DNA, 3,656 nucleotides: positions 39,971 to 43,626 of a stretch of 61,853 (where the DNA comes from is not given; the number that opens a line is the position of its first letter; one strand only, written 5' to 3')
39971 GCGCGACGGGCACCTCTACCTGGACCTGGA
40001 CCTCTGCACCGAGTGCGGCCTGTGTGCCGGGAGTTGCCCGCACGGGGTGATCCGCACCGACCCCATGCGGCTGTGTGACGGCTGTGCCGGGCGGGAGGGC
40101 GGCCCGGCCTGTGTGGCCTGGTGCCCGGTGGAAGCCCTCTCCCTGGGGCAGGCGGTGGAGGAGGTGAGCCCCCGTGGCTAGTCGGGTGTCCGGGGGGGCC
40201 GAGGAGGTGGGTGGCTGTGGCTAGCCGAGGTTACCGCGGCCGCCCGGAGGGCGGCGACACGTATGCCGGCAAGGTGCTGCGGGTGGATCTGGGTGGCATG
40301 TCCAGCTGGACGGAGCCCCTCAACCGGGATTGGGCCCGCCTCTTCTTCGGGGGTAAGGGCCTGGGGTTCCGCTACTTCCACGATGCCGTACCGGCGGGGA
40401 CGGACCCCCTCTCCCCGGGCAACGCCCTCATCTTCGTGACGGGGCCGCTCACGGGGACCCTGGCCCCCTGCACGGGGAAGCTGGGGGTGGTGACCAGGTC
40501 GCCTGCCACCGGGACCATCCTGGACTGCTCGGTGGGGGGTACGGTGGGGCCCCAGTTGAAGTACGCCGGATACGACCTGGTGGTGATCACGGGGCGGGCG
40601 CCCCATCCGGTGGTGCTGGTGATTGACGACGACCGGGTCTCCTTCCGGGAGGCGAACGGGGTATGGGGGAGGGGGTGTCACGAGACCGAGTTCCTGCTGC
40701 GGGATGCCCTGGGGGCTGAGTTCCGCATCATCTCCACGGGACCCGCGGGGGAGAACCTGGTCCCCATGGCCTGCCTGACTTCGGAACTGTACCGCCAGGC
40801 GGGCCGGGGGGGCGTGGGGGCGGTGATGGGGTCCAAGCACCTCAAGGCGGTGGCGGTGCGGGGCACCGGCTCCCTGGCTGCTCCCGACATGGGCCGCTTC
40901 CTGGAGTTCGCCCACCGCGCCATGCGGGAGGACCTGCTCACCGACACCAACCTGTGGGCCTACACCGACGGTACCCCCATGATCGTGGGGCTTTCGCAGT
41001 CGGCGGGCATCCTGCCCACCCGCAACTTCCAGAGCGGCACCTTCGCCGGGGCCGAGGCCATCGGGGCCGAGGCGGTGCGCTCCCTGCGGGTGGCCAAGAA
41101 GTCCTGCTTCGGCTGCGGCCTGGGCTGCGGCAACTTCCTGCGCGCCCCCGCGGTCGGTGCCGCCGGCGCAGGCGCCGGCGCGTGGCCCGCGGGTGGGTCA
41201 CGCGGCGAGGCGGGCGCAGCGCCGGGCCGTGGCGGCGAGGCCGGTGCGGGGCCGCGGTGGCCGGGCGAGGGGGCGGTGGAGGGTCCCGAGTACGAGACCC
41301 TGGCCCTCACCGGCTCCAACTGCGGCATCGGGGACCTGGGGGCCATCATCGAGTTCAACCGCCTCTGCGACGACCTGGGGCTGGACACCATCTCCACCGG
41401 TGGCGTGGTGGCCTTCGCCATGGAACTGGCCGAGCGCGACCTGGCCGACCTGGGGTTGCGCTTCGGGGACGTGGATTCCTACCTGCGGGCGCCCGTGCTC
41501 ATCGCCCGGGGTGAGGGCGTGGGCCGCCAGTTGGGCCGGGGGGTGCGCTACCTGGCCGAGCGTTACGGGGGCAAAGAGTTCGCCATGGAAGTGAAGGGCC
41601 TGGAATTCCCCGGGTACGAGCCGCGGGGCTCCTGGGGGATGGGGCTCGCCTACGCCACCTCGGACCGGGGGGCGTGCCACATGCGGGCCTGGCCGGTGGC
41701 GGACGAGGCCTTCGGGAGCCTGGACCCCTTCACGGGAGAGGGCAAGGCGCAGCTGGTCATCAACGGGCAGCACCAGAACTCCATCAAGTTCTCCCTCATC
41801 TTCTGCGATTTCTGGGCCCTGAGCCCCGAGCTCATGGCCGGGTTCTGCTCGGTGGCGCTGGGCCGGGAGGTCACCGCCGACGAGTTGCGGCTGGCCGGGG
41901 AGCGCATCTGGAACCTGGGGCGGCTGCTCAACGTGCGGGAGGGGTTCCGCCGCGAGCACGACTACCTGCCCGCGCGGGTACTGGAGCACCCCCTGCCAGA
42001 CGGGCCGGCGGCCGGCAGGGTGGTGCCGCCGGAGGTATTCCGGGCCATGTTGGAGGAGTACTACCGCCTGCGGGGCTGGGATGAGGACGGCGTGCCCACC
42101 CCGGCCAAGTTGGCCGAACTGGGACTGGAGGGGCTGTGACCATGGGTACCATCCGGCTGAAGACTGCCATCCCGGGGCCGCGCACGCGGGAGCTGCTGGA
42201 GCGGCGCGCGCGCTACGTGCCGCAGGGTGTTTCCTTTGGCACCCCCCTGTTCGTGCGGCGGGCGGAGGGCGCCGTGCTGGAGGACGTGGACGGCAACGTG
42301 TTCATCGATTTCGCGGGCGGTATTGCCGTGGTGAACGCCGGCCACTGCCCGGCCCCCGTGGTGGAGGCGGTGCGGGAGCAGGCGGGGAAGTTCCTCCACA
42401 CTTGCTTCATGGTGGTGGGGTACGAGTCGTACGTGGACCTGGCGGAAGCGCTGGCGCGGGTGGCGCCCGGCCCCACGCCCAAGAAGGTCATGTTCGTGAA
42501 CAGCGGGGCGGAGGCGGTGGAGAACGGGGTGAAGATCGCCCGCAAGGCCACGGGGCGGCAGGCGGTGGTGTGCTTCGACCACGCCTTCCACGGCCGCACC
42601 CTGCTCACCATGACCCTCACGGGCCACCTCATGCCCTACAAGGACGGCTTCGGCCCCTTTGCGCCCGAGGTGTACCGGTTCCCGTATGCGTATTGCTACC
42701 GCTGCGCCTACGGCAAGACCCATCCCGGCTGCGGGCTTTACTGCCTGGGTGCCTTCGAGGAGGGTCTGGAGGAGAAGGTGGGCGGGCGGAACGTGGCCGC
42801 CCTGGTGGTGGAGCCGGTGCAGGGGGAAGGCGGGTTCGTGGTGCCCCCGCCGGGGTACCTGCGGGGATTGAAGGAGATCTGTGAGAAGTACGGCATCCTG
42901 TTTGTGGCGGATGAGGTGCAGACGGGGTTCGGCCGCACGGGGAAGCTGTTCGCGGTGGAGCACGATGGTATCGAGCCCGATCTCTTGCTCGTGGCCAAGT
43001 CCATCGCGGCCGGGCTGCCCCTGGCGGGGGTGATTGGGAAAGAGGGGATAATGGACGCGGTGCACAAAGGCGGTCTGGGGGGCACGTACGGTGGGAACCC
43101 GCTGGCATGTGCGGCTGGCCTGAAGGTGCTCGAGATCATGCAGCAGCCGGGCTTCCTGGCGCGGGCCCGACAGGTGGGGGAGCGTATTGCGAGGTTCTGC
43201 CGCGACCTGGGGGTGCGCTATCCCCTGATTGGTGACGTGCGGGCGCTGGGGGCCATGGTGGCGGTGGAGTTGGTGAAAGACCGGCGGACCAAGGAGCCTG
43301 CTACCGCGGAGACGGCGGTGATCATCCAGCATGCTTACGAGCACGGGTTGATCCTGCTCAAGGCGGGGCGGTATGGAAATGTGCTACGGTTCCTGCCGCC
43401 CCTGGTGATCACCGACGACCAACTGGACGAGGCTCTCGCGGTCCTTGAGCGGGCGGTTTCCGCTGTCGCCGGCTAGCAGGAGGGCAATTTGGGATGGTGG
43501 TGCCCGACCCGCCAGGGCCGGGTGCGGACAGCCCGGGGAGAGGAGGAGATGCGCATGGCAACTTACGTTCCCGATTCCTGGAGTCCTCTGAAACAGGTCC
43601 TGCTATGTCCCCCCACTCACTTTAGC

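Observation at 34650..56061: Roughly 20 kb catabolic supercluster suggesting an undescribed ADI-like, ATP-yielding pathway for guanidino/ureido derivatives of omega-amino compounds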

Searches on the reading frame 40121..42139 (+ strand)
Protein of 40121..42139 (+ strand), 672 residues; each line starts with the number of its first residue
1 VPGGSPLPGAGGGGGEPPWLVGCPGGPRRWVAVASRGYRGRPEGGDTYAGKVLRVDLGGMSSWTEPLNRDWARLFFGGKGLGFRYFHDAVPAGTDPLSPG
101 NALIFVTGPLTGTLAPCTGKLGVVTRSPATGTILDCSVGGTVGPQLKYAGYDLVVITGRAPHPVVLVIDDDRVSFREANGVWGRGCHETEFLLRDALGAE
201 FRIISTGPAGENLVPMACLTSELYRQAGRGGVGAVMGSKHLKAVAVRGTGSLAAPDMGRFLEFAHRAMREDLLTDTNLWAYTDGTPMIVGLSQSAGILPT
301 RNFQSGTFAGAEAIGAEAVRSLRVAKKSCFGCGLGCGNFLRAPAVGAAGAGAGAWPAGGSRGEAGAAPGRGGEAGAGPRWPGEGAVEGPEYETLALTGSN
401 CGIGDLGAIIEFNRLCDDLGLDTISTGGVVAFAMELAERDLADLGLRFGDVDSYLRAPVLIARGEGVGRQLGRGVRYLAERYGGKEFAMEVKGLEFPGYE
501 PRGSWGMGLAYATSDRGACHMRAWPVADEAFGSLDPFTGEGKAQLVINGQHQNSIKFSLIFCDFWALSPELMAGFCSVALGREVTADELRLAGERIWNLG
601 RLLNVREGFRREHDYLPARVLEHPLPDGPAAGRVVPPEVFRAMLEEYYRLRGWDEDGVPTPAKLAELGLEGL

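Call 3: search_protein_families(library=pfam, proteins=[window:40121-42139:+])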
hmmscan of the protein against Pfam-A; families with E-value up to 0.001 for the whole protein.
window:40121-42139:+ (672 aa): 2 families
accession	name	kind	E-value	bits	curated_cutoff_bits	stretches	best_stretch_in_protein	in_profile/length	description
PF01314.23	AFOR_C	-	1.9e-121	406.3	27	1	279-669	19-385/385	Aldehyde ferredoxin oxidoreductase, domains 2 & 3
PF02730.20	AFOR_N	-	6e-74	248.5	29.8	1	50-249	1-199/199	Aldehyde ferredoxin oxidoreductase, N-terminal domain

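Call 5: search_protein_families(library=ncbifam, proteins=[window:40121-42139:+], max_evalue=0.00001)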
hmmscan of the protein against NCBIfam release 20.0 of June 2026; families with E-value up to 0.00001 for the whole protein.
window:40121-42139:+ (672 aa): 2 families
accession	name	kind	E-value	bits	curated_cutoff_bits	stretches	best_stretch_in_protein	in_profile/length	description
NF007354.0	PRK09849.1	equivalog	1.6e-66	225.4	868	2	47-257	7-216/703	aldehyde ferredoxin oxidoreductase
NF040818.1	GAPOR_Arch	equivalog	3.4e-12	45.4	1300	1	94-172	45-122/654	glyceraldehyde-3-phosphate:ferredoxin oxidoreductase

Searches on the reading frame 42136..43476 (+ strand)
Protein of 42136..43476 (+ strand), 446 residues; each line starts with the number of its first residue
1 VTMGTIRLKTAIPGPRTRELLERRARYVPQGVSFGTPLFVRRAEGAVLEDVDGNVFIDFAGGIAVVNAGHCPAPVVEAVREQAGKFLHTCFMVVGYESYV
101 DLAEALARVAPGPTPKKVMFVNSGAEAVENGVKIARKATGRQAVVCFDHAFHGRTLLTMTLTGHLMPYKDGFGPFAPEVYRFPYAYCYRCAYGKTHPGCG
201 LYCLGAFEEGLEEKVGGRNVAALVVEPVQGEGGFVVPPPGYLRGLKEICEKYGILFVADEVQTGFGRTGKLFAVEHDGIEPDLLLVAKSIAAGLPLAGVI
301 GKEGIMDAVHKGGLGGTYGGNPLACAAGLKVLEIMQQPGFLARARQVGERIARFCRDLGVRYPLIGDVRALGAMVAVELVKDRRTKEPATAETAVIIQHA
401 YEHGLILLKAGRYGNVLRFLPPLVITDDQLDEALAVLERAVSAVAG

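Call 3: search_protein_families(library=pfam, proteins=[window:42136-43476:+])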
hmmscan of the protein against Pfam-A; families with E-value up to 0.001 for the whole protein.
window:42136-43476:+ (446 aa): 1 family
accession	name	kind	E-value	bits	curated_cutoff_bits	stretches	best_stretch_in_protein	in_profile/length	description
PF00202.27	Aminotran_3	-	4.6e-127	424.5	30.5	1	37-441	10-403/403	Aminotransferase class-III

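Call 5: search_protein_families(library=ncbifam, proteins=[window:42136-43476:+], max_evalue=0.00001)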
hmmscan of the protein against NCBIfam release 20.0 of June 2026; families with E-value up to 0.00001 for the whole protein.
window:42136-43476:+ (446 aa): 69 families (the best 25 are shown)
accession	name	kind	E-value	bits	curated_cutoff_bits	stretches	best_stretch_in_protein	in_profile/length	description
NF004714.0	PRK06058.1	subfamily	4.5e-173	576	639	1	7-442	13-445/447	4-aminobutyrate--2-oxoglutarate transaminase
NF005376.0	PRK06918.1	equivalog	5.5e-168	559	676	1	7-443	7-443/451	4-aminobutyrate--2-oxoglutarate transaminase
TIGR00700.1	GABAtrnsam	equivalog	1.2e-167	557.8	506.65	1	23-442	2-419/420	4-aminobutyrate--2-oxoglutarate transaminase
NF005692.0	PRK07495.1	equivalog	1.8e-140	468.3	724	1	19-444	5-422/425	4-aminobutyrate--2-oxoglutarate transaminase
NF004426.0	PRK05769.1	equivalog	2.6e-139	464.8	552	1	5-443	5-439/441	acetyl ornithine aminotransferase family protein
NF005985.0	PRK08088.1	equivalog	2.4e-136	454.8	713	1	18-444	5-424/426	4-aminobutyrate--2-oxoglutarate transaminase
NF005993.0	PRK08117.1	subfamily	3.6e-132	441.1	574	1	19-444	7-430/433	aspartate aminotransferase family protein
NF005272.0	PRK06777.1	equivalog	9.2e-128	426.4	725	1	17-441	3-419/421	4-aminobutyrate--2-oxoglutarate transaminase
NF007308.0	PRK09792.1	equivalog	2.4e-126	422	747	1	19-442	5-420/421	4-aminobutyrate transaminase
NF006228.0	PRK08360.1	equivalog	9.6e-122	406.8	608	1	18-444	4-427/443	aspartate aminotransferase family protein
NF049976.1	AmadipTransam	equivalog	6.4e-117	391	650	1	28-443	6-414/416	2-aminoadipate transaminase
NF006368.0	PRK08593.1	equivalog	1.1e-103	347.2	570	1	37-444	27-432/448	aspartate aminotransferase family protein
NF045634.1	LeuMetRace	equivalog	2.1e-102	343.1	800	1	18-444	4-427/432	leucine/methionine racemase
TIGR00707.1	argD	subfamily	2.2e-94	316.4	410.05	1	37-441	10-380/381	acetylornithine/succinylornithine family transaminase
NF002874.0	PRK03244.1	equivalog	2e-90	303.5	457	1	33-443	21-394/399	acetylornithine transaminase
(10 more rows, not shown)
